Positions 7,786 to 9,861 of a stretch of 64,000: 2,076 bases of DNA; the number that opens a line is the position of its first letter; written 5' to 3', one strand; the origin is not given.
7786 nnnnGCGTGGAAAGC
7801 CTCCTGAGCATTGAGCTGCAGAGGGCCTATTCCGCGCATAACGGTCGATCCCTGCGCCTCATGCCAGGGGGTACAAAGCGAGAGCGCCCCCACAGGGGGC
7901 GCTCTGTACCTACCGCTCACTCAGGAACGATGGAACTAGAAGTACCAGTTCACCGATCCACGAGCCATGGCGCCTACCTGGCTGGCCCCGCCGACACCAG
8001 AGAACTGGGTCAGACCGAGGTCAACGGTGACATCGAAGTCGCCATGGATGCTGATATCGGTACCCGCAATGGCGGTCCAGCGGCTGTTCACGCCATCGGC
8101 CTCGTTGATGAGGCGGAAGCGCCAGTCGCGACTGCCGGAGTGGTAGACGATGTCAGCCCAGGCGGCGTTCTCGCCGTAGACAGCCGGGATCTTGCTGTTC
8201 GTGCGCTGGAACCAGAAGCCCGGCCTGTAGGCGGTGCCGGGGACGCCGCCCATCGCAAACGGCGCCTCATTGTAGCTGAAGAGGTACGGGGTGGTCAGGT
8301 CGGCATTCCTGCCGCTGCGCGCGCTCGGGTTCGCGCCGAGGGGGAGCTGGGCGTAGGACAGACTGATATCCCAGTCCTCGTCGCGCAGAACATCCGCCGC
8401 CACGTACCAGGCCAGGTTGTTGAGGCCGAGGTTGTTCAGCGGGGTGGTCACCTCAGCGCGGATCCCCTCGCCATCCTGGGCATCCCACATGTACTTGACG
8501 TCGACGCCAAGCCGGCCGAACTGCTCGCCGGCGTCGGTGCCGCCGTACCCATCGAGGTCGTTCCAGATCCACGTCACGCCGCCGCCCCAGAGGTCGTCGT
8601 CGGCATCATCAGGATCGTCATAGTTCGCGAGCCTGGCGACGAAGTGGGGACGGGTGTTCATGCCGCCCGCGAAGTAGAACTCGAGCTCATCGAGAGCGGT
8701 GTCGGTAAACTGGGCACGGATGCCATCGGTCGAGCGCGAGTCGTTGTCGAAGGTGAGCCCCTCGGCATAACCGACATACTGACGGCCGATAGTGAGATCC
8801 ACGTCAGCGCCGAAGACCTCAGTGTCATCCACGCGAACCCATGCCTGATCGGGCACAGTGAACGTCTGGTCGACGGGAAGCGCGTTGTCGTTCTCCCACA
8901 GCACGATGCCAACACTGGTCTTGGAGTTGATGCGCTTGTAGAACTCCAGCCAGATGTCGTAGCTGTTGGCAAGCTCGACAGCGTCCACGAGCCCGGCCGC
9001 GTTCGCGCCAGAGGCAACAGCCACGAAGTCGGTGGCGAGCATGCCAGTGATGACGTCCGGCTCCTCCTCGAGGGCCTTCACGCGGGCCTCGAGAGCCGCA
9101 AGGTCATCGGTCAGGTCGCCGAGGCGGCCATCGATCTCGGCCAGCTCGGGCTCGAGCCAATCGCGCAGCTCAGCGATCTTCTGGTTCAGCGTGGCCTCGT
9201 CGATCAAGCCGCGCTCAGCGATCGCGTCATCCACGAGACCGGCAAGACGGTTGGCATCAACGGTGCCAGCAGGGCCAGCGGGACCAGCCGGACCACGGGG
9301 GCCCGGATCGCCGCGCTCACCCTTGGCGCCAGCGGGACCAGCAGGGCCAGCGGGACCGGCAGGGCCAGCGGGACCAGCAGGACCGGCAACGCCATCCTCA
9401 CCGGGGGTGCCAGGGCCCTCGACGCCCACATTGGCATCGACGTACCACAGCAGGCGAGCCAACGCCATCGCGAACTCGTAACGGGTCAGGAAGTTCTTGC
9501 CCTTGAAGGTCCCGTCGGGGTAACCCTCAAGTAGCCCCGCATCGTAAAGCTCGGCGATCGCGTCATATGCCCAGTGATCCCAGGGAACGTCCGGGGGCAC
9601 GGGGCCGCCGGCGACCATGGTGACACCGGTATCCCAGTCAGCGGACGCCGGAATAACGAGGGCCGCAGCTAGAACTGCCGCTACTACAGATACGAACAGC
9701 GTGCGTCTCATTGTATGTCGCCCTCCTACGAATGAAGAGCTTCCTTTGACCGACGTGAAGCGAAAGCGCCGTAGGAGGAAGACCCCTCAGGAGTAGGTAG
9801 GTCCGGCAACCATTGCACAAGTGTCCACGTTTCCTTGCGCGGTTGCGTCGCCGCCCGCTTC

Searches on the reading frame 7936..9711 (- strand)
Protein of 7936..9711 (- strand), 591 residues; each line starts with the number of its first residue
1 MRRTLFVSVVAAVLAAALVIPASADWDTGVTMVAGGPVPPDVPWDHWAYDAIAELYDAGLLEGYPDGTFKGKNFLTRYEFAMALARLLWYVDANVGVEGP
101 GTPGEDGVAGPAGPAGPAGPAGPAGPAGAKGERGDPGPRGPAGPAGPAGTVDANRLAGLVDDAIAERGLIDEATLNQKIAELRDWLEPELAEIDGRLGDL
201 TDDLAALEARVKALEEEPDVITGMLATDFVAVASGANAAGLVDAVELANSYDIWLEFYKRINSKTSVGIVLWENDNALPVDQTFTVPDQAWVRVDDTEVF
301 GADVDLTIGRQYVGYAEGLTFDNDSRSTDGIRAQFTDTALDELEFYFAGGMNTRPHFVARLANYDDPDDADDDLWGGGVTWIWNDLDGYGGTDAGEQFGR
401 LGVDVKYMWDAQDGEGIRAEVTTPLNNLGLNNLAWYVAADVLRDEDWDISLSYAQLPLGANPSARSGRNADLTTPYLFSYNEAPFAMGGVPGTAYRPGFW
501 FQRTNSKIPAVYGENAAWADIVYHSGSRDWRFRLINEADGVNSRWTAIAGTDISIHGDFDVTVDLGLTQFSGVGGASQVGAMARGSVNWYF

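Call 44: search_protein_families(library=pfam, proteins=[window:7936-9711:-], max_evalue=0.00001)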
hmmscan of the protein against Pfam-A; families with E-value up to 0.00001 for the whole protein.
window:7936-9711:- (591 aa): 2 families
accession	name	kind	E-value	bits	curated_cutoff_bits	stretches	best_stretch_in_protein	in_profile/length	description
PF00395.25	SLH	-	2.7e-10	40.5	20.8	1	46-81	9-44/44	S-layer homology domain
PF01391.23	Collagen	-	2.3e-07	30.9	27.2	1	101-150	4-53/60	Collagen triple helix repeat (20 copies)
